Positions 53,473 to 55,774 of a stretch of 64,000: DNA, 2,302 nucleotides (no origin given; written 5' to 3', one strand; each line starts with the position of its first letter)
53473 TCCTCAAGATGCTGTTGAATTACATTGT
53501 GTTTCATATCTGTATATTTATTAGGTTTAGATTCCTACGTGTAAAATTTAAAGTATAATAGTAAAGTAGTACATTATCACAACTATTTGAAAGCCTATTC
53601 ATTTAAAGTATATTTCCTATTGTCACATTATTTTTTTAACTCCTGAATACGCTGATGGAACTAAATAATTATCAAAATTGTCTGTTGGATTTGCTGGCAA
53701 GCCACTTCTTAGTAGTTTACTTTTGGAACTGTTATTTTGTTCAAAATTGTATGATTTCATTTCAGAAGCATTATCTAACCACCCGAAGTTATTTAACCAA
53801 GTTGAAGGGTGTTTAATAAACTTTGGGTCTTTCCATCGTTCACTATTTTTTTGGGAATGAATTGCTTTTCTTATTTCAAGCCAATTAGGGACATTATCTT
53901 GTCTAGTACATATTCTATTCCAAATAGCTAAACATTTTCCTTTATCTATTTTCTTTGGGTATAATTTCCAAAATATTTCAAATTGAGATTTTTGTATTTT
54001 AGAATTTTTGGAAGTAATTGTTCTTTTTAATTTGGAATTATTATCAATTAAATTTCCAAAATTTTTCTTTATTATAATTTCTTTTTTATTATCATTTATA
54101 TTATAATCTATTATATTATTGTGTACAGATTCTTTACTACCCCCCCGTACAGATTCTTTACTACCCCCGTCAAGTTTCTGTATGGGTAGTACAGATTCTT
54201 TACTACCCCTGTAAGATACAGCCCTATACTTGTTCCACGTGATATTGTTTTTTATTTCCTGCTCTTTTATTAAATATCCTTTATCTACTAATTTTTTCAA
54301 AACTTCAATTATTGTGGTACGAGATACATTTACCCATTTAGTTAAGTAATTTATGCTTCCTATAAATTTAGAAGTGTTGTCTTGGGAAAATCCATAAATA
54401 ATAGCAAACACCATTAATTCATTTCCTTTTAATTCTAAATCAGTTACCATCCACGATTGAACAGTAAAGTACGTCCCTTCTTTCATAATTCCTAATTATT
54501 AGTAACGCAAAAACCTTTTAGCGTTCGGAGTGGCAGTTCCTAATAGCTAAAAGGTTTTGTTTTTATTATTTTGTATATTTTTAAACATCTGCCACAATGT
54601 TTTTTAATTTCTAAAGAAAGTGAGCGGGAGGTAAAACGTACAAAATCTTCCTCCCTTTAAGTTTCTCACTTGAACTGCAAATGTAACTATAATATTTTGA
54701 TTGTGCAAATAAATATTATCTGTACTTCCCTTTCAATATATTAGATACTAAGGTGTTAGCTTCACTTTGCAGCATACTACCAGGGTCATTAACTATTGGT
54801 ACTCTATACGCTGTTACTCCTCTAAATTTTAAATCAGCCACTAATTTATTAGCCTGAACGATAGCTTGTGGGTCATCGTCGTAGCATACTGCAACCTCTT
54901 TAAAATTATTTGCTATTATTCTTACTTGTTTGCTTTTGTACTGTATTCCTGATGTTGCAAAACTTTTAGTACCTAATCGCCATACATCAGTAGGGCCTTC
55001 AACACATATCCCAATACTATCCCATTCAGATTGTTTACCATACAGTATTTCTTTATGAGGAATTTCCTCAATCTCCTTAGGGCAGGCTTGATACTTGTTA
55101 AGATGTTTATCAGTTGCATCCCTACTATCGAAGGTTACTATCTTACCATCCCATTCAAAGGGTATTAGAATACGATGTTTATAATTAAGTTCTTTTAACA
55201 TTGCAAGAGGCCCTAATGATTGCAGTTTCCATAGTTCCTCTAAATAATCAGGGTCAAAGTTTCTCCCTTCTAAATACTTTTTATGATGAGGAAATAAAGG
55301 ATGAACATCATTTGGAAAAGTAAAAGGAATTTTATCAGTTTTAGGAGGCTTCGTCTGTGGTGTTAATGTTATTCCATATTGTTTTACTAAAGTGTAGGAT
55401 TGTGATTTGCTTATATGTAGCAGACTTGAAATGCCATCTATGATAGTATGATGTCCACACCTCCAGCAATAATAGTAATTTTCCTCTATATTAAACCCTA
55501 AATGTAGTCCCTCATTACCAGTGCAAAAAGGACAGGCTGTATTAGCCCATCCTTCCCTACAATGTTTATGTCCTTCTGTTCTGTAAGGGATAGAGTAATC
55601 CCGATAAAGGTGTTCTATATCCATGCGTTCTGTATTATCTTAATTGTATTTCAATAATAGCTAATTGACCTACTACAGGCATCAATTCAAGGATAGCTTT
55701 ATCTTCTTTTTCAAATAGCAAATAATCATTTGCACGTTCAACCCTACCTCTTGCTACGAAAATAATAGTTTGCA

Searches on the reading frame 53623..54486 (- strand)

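Call 47: search_protein_families(library=pfam, max_evalue=0.1, proteins=[window:53623-54486:-])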
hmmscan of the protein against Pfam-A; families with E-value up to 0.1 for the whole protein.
window:53623-54486:- (287 aa): 9 families
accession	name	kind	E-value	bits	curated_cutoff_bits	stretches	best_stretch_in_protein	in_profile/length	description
PF13730.12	HTH_36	-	9.1e-10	38.6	25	1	18-72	2-55/55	Helix-turn-helix domain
PF21984.2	DnaD_N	-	4.6e-06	27.2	27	1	16-87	11-81/101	DnaD N-terminal domain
PF01978.25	TrmB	-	0.00016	21.9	25.6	1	49-92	29-67/68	Sugar-specific transcriptional regulator TrmB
PF13463.12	HTH_27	-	0.00022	21.9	22.2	1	40-76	16-52/68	Winged helix DNA-binding domain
PF00392.27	GntR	-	0.028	14.5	27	1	48-75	30-57/64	Bacterial regulatory proteins, gntR family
PF03965.22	Penicillinase_R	-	0.036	14.9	22.6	1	45-81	24-59/115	Penicillinase repressor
PF15977.11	HTH_46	-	0.041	14.3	29.3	0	41-72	22-53/68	Winged helix-turn-helix DNA binding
PF08279.18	HTH_11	-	0.061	13.6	25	0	44-73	17-46/55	HTH domain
PF01047.28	MarR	-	0.076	13.4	24.6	0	48-76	23-51/59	MarR family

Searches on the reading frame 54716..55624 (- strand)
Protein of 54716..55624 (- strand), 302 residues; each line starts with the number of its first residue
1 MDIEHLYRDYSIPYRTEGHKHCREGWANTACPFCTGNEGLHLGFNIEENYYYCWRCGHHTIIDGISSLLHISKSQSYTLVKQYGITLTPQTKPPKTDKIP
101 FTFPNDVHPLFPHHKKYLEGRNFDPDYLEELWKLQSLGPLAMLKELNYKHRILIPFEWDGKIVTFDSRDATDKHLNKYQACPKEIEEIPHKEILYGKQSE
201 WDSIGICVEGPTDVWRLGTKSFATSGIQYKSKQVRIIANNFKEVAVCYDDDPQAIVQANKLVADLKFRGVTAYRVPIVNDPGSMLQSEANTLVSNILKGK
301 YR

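Call 47: search_protein_families(library=pfam, max_evalue=0.1, proteins=[window:54716-55624:-])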
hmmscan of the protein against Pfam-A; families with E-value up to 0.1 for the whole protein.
window:54716-55624:- (302 aa): 1 family
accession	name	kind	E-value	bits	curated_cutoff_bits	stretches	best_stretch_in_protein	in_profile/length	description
PF13155.12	Toprim_2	-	0.00024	21.9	22.1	1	208-277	3-80/88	Toprim-like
